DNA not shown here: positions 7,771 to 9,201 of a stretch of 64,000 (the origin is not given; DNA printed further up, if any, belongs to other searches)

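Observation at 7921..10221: Two complete, divergent tyrosyl-tRNA synthetases head-to-head on a 69-bp shared promoter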

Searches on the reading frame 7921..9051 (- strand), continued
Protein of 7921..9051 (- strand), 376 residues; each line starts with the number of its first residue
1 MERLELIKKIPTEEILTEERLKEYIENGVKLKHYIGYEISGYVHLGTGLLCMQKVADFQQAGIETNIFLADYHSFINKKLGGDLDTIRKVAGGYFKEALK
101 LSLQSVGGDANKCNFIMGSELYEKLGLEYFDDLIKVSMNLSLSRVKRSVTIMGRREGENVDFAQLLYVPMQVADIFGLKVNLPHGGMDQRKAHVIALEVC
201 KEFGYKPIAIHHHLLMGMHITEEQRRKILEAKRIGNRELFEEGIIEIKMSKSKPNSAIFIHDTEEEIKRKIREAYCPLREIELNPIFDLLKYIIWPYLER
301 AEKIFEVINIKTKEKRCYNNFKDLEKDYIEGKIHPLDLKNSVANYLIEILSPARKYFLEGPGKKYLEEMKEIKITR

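Call 35: list_cluster_members(proteins=[P0001, P0002, P0003, P0004, P0006, P0009, P0018, P0033, P0066, P0088])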
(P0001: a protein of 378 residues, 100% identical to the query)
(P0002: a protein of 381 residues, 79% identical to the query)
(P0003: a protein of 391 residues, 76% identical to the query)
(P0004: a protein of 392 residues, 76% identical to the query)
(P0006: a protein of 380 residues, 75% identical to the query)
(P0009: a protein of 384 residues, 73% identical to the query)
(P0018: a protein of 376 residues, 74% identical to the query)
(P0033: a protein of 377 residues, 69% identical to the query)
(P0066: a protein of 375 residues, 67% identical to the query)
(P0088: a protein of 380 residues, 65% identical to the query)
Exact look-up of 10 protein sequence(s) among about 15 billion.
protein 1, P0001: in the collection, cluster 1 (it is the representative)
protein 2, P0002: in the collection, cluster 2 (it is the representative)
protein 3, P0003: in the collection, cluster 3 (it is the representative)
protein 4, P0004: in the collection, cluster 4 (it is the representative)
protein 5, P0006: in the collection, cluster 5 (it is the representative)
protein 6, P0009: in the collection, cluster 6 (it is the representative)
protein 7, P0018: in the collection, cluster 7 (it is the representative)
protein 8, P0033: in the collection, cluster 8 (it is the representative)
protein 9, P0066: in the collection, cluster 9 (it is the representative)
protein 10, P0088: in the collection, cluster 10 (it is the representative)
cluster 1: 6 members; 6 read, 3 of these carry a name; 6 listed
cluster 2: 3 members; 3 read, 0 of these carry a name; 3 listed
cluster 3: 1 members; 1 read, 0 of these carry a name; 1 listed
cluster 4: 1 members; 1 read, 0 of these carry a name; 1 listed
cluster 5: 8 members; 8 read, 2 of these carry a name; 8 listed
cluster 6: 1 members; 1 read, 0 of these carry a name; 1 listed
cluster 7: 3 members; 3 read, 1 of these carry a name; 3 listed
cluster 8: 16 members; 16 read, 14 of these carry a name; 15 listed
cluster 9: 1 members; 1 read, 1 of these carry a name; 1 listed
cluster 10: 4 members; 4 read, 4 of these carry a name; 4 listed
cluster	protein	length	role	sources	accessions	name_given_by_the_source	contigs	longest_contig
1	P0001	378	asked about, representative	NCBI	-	-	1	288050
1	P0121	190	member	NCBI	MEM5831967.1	MAG: tyrosine--tRNA ligase, partial [Candidatus Aenigmatarchaeota archaeon]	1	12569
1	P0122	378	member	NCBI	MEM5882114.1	MAG: tyrosine--tRNA ligase [Candidatus Aenigmatarchaeota archaeon]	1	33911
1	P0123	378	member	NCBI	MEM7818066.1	MAG: tyrosine--tRNA ligase [Candidatus Aenigmatarchaeota archaeon]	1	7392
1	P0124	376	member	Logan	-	-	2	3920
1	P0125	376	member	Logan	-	-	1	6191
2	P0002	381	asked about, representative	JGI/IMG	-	-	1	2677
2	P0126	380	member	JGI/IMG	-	-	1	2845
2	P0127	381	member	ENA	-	-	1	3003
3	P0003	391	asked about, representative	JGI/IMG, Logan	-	-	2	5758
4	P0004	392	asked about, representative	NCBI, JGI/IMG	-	-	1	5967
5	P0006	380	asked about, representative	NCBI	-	-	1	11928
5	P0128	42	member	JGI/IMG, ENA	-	hypothetical protein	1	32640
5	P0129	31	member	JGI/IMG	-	hypothetical protein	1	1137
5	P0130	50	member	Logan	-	-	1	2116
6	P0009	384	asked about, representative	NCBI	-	-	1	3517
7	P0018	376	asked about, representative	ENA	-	-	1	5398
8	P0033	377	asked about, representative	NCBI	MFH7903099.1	MAG: tyrosine--tRNA ligase [Candidatus Aenigmatarchaeota archaeon]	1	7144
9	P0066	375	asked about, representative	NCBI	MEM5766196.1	MAG: tyrosine--tRNA ligase [Candidatus Aenigmatarchaeota archaeon]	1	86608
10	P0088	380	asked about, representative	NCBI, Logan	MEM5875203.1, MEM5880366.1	MAG: tyrosine--tRNA ligase [Candidatus Aenigmatarchaeota archaeon]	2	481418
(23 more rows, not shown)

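Call 36: find_encoding_contigs(protein=P0122, flank=6000, max_places=6)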
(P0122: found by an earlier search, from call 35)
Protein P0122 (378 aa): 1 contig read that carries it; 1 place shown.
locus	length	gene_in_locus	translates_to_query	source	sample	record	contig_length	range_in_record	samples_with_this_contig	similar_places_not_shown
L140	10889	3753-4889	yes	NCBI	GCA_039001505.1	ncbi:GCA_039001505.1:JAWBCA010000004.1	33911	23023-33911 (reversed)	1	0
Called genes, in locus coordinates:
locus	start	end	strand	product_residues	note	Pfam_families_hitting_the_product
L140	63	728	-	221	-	PF17517:IgGFc_binding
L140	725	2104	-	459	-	PF10102:DUF2341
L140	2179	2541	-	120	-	-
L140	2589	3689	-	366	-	PF00579:tRNA-synt_1b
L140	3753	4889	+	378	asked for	PF00579:tRNA-synt_1b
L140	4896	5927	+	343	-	PF05673:DUF815 (faint), PF01637:ATPase_2 (weak), PF13401:AAA_22, PF00004:AAA (weak)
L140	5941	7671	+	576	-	PF00009:GTP_EFTU, PF01926:MMR_HSR1, PF03144:GTP_EFTU_D2 (faint), PF11987:IF-2, PF14578:GTP_EFTU_D4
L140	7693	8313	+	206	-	PF01135:PCMT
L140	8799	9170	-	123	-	-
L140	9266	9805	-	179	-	-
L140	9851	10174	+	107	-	PF03477:ATP-cone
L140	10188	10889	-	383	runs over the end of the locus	PF00091:Tubulin, PF12327:FtsZ_C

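Call 37: find_encoding_contigs(protein=P0123, flank=6000, max_places=6)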
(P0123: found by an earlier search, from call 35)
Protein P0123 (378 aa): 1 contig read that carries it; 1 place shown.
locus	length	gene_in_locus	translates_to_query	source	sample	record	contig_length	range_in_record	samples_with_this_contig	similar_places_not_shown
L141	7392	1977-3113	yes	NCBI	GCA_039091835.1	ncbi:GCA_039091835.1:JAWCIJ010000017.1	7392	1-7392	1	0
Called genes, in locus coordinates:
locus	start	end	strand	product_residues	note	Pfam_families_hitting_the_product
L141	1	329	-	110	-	?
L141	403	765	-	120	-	-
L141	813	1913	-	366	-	PF00579:tRNA-synt_1b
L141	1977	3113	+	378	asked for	PF00579:tRNA-synt_1b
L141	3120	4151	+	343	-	PF05673:DUF815 (faint), PF01637:ATPase_2 (weak), PF13401:AAA_22, PF00004:AAA (weak)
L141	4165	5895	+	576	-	PF00009:GTP_EFTU, PF01926:MMR_HSR1, PF03144:GTP_EFTU_D2 (faint), PF11987:IF-2, PF14578:GTP_EFTU_D4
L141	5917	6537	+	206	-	PF01135:PCMT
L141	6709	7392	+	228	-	?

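Call 50: find_related_loci(query=P0088, collection=genome_contigs, flank=3000)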
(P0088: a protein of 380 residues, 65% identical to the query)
Query P0088 (380 aa) in genome_contigs; peptide patterns used: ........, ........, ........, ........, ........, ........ (x = any residue, [..] = any of these).
598 stretches matched a pattern (row limit reached: there are more); 345 encode a relative of the query (tblastn E <= 1e-3); the best 80 are kept; 80 distinct loci.
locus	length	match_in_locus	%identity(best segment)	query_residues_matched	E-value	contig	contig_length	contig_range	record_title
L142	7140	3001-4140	100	1-380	0e+0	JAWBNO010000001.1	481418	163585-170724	MAG: Candidatus Aenigmatarchaeota archaeon isolate GXS_202101_bins_79 GXS_202101_bins_79_scaffold_1, whole genome shotgu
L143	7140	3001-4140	100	1-380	0e+0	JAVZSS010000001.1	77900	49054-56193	MAG: Candidatus Aenigmatarchaeota archaeon isolate DRTY-8_201705_bins_23 DRTY-8_201705_bins_23_scaffold_1, whole genome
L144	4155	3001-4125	71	5-380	0e+0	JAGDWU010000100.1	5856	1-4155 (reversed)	MAG: Candidatus Aenigmatarchaeota archaeon isolate KUA_Bin01 NODE_2573_length_5856_cov_3.542320, whole genome shotgun se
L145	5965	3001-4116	69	6-380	2e-177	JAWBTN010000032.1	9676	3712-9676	MAG: Candidatus Aenigmatarchaeota archaeon isolate JZ-1_201709_bins_39 JZ-1_201709_bins_39_scaffold_32, whole genome sho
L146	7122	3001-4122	67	4-380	4e-170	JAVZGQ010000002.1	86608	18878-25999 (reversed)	MAG: Candidatus Aenigmatarchaeota archaeon isolate DRTY-6_201808_bins_43 DRTY-6_201808_bins_43_scaffold_2, whole genome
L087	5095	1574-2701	65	4-380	1e-171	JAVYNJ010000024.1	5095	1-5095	MAG: Nanopusillaceae archaeon isolate DRC_201705_bins_67 DRC_201705_bins_67_scaffold_24, whole genome shotgun sequence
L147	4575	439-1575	64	1-380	9e-170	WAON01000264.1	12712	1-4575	MAG: Desulfurococcales archaeon isolate S143_80 k151_70568, whole genome shotgun sequence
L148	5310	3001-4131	63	1-380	1e-168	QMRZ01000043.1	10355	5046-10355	MAG: Thermoprotei archaeon isolate B17_G15 B17_Guay15_scaffold_01662, whole genome shotgun sequence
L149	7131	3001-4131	62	1-380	5e-167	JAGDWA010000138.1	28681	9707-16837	MAG: Thermofilum sp. isolate KUA_Bin21 NODE_294_length_28681_cov_4.394502, whole genome shotgun sequence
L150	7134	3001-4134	65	1-380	9e-167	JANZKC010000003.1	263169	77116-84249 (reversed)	MAG: Candidatus Culexmicrobium cathedralense isolate GB-1867-005 Ga0190363_1000004, whole genome shotgun sequence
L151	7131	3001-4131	63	1-380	7e-166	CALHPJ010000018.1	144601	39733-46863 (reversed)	MAG: uncultured Thermofilaceae archaeon isolate S1_Bin_Bin_224_sub_1 genome assembly, contig: c_000000342249, whole geno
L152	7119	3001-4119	65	1-380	5e-166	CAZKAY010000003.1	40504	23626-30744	MAG TPA_asm: uncultured Thermoproteales archaeon isolate SRP141552_co1_92 genome assembly, contig: NODE_333_length_40504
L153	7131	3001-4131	62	1-380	8e-165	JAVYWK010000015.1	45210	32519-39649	MAG: Thermofilaceae archaeon isolate DRTY-2_202007_bins_31 DRTY-2_202007_bins_31_scaffold_15, whole genome shotgun seque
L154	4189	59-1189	64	1-379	8e-166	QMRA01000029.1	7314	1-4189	MAG: Candidatus Methanomethylicota archaeon isolate B20_G2 B20_Guay2_scaffold_04808, whole genome shotgun sequence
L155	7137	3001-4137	63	1-380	2e-163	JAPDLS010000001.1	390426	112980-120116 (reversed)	MAG: Candidatus Haiyanarchaeum thermophilum isolate JZ-1_201705_bins_113 JZ-1_201705_bins_113_scaffold_1, whole genome s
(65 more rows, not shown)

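Call 55: search_solved_structures(query=window:7924-9051:-, max_evalue=1e-100, show_alignments=2)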
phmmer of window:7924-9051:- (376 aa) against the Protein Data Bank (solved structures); distinct sequences matched with E-value up to 1e-100: 2.
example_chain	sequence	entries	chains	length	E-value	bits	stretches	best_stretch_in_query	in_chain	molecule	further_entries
7fg6_A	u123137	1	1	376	5.5e-161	538.8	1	2-376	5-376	Tyrosine--tRNA ligase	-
2cyc_A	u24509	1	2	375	1.1e-110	373.4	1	2-376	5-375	tyrosyl-tRNA synthetase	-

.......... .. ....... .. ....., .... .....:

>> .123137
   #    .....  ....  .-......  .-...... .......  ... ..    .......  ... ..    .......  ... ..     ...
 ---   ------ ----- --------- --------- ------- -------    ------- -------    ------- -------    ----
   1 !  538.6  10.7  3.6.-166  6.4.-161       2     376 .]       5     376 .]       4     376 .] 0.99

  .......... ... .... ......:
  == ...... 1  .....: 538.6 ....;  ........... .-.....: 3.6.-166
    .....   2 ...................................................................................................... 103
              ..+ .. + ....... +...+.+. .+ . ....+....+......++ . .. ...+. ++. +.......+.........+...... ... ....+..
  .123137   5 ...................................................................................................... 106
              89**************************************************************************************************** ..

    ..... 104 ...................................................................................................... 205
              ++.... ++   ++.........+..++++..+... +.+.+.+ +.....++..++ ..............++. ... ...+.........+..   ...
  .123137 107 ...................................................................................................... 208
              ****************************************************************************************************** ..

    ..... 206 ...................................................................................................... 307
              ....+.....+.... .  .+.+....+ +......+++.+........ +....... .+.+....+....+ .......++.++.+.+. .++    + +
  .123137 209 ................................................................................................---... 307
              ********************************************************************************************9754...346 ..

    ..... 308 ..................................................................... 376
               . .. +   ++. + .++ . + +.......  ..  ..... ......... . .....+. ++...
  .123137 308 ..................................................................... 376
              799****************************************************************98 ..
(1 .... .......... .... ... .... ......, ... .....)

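Call 58: find_encoding_contigs(protein=P0006, flank=8000, max_places=6)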
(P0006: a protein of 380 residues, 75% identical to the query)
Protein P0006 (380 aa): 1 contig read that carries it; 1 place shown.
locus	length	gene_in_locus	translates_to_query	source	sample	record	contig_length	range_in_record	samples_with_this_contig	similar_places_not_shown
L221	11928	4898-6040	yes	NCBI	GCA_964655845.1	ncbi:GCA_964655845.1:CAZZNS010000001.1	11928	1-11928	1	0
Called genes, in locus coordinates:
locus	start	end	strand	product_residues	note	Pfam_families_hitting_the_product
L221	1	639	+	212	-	?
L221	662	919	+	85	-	PF13656:RNA_pol_L_2 (faint)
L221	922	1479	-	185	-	-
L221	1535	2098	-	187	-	PF00383:dCMP_cyt_deam_1, PF14437:MafB19-deam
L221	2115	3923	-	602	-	PF11369:DUF3160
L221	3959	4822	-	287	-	-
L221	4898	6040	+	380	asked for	PF00579:tRNA-synt_1b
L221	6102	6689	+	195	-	PF01949:Endo_dU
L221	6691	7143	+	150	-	PF10502:Peptidase_S26 (weak)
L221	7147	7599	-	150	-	PF04307:YdjM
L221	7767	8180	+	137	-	-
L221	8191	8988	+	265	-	PF13393:tRNA-synt_His, PF03129:HGTP_anticodon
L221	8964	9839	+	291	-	PF17125:Methyltr_RsmF_N, PF01728:FtsJ, PF01189:Methyltr_RsmB-F, PF13649:Methyltransf_25 (faint), PF13847:Methyltransf_31 (weak)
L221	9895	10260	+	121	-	PF13636:Methyltranf_PUA (faint)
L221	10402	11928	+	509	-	?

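Call 59: find_encoding_contigs(protein=P0004, flank=8000, max_places=6)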
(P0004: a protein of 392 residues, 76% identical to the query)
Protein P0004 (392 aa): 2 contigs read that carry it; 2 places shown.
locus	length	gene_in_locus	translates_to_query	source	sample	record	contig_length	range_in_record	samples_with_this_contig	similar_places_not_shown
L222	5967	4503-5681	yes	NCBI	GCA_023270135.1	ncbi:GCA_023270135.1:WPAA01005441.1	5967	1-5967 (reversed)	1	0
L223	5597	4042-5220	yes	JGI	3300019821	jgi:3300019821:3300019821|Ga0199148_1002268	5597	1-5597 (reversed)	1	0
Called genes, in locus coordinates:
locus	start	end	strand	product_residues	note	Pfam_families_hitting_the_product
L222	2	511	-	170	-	?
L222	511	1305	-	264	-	PF00069:Pkinase (faint), PF01636:APH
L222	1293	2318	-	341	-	PF00579:tRNA-synt_1b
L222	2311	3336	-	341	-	PF08240:ADH_N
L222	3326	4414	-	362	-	PF00591:Glycos_transf_3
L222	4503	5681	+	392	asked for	PF00579:tRNA-synt_1b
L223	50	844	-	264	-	PF00069:Pkinase (faint), PF01636:APH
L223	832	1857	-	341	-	PF00579:tRNA-synt_1b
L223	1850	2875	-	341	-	PF08240:ADH_N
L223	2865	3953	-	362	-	PF00591:Glycos_transf_3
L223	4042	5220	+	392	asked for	PF00579:tRNA-synt_1b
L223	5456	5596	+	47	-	?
